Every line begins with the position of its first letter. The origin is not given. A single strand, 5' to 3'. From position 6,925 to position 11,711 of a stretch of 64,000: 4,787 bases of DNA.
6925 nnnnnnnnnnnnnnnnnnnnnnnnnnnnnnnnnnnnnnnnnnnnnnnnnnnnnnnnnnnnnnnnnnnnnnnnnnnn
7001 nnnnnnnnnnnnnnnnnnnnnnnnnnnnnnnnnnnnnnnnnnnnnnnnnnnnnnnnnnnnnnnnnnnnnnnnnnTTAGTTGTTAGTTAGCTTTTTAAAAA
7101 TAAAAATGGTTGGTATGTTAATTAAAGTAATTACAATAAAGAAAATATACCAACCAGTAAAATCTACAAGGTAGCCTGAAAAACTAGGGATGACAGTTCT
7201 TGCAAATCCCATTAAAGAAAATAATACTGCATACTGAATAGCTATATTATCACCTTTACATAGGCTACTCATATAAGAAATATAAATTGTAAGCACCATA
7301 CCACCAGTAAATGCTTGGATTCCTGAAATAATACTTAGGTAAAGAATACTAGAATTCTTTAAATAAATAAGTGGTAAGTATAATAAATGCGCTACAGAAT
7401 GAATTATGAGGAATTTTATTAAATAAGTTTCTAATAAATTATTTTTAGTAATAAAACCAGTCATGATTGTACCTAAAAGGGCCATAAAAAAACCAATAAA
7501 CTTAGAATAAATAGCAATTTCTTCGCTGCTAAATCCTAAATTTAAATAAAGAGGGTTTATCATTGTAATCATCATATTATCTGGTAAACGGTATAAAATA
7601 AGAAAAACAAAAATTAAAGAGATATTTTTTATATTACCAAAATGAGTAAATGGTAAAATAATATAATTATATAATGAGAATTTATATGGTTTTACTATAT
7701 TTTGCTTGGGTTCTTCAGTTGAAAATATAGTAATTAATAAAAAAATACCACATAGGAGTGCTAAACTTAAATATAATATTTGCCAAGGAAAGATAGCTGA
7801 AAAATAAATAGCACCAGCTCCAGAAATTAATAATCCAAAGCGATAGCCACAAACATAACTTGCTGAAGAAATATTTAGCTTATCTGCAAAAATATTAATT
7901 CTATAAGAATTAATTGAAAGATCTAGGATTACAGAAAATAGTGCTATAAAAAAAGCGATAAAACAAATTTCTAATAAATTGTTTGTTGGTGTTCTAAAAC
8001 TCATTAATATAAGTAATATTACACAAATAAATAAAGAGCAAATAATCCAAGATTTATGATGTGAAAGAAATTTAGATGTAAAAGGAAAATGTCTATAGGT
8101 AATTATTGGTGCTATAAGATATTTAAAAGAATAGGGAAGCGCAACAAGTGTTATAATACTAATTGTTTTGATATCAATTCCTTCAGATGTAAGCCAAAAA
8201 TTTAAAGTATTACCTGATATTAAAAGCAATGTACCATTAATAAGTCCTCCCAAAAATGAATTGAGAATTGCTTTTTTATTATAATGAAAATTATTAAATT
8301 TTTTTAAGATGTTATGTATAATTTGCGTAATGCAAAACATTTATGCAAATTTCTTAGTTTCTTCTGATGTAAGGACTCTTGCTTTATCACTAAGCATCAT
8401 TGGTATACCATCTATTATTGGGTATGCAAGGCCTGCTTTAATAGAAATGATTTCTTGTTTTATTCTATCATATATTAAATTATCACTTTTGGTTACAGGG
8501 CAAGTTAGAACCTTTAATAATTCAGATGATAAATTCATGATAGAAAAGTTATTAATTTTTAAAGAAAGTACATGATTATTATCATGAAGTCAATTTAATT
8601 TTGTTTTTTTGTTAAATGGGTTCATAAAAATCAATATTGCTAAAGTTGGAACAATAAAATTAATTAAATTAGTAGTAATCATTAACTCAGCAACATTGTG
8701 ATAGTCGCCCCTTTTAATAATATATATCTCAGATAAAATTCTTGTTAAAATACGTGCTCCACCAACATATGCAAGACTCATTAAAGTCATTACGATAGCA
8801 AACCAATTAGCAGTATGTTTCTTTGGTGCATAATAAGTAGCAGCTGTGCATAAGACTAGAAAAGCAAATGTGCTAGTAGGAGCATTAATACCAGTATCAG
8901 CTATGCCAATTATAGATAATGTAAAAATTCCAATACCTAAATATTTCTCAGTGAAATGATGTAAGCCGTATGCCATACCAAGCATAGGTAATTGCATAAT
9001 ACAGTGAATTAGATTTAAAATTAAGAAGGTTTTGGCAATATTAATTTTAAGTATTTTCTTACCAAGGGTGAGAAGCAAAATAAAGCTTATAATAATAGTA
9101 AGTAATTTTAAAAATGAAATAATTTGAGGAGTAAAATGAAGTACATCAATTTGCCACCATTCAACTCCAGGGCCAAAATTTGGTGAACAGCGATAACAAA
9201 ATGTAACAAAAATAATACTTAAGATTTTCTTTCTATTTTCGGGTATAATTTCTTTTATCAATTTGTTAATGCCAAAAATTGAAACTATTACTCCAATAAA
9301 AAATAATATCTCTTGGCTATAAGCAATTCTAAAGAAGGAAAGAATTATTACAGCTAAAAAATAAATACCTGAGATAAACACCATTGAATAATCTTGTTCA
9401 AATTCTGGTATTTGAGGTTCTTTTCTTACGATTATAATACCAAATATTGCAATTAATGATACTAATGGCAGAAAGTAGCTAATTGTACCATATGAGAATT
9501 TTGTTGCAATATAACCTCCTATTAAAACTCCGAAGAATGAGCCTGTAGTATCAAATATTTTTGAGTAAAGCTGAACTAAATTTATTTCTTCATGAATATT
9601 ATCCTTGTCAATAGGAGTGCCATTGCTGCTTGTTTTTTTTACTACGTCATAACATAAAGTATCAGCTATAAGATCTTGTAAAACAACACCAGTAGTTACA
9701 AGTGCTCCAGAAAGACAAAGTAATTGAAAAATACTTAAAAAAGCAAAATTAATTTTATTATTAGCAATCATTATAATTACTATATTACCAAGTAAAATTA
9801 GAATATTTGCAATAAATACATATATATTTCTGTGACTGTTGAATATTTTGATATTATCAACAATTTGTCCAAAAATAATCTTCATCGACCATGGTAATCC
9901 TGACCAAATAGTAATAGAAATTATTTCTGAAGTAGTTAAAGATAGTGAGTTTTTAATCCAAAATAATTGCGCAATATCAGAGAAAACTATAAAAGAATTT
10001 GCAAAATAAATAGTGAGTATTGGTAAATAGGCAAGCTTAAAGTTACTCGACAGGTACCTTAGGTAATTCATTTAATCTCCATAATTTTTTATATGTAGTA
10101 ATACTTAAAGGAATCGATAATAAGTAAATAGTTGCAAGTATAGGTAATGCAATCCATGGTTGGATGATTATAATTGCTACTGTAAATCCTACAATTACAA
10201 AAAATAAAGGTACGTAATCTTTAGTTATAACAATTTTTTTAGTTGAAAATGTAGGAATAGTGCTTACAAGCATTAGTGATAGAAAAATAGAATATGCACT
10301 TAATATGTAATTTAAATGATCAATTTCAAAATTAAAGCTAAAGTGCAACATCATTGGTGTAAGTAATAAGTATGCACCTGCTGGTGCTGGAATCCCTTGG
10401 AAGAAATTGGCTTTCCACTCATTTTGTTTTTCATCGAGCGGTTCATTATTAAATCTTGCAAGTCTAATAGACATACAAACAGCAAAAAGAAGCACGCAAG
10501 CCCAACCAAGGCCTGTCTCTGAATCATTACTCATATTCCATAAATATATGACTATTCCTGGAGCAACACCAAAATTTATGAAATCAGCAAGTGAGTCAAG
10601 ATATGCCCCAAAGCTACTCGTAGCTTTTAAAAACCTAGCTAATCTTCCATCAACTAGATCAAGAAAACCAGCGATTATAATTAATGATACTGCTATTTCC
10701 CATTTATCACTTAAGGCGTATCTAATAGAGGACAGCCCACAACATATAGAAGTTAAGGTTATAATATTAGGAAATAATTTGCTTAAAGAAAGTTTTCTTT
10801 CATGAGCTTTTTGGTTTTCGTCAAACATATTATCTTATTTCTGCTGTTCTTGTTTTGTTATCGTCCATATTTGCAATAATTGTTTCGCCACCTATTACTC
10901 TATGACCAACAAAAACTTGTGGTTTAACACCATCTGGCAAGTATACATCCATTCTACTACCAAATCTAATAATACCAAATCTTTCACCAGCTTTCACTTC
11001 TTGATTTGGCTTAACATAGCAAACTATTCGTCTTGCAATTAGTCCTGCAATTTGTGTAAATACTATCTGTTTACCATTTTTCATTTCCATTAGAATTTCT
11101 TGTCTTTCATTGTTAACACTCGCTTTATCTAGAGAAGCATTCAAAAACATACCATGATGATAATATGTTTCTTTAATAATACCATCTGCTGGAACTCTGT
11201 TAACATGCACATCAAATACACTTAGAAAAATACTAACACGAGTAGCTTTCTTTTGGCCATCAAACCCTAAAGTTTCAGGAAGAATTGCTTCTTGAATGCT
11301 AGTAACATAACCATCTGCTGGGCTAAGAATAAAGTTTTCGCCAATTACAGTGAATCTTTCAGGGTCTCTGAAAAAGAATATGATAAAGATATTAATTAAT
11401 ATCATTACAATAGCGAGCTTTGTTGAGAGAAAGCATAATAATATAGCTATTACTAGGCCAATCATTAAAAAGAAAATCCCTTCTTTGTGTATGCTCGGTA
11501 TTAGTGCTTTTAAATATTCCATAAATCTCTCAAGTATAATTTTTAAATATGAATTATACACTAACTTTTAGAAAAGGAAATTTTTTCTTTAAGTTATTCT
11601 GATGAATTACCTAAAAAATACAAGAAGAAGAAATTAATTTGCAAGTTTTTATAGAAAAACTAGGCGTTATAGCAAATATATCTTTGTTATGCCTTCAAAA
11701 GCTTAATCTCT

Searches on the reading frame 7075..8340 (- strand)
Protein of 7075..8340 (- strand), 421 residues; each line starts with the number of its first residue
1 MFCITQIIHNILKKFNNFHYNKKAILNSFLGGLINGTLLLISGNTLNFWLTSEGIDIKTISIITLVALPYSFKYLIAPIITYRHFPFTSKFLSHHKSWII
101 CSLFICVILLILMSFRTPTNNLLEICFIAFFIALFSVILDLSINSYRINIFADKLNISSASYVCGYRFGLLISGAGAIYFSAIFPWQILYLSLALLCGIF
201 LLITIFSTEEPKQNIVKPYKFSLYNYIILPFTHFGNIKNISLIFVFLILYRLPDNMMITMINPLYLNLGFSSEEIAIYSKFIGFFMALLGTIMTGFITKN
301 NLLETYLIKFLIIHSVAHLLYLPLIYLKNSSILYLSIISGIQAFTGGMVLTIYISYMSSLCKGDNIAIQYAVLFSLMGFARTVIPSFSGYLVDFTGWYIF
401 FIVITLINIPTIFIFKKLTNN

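Call 32: search_protein_families(library=pfam, proteins=[window:7075-8340:-], max_evalue=0.001)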
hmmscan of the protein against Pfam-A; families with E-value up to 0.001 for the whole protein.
window:7075-8340:- (421 aa): 1 family
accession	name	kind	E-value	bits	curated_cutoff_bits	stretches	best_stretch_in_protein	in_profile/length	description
PF07690.21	MFS_1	-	1.6e-11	44.2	33.4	2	30-298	3-262/347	Major Facilitator Superfamily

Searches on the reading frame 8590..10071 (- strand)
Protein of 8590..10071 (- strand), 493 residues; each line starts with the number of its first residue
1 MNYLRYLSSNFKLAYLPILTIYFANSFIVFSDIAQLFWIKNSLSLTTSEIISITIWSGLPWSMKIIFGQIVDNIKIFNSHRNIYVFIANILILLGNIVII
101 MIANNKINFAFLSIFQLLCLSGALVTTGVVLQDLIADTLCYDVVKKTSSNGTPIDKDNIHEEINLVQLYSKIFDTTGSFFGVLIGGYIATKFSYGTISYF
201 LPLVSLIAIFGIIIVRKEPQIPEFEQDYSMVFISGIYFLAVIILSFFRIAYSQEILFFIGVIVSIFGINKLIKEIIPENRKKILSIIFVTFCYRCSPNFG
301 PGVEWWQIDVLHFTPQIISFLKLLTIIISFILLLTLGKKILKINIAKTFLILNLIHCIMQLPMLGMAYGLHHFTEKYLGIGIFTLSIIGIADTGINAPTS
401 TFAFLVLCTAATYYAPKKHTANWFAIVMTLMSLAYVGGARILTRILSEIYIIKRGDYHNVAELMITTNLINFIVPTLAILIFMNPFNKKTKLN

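Call 32: search_protein_families(library=pfam, proteins=[window:8590-10071:-], max_evalue=0.001)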
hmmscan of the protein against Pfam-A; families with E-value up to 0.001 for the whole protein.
window:8590-10071:- (493 aa): 1 family
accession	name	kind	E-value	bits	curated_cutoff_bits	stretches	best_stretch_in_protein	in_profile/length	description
PF03092.22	BT1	-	1e-08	34.8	22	1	31-488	8-419/432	BT1 family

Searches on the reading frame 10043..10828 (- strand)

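Call 32: search_protein_families(library=pfam, proteins=[window:10043-10828:-], max_evalue=0.001)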
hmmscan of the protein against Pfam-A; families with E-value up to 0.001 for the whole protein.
window:10043-10828:- (261 aa): 2 families
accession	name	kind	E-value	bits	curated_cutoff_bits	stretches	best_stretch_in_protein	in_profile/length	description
PF01066.26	CDP-OH_P_transf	-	8.7e-23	81.8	22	1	19-183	3-149/152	CDP-alcohol phosphatidyltransferase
PF08009.16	CDP-OH_P_tran_2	-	5.7e-09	36.2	21.5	1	205-240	2-37/37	CDP-alcohol phosphatidyltransferase 2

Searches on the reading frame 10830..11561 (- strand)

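Call 32: search_protein_families(library=pfam, proteins=[window:10830-11561:-], max_evalue=0.001)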
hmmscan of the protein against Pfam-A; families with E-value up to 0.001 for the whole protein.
window:10830-11561:- (243 aa): 1 family
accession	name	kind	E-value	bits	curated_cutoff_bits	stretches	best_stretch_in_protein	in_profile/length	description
PF02666.20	PS_Dcarbxylase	-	5.8e-47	160.4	22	1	56-230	1-198/198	Phosphatidylserine decarboxylase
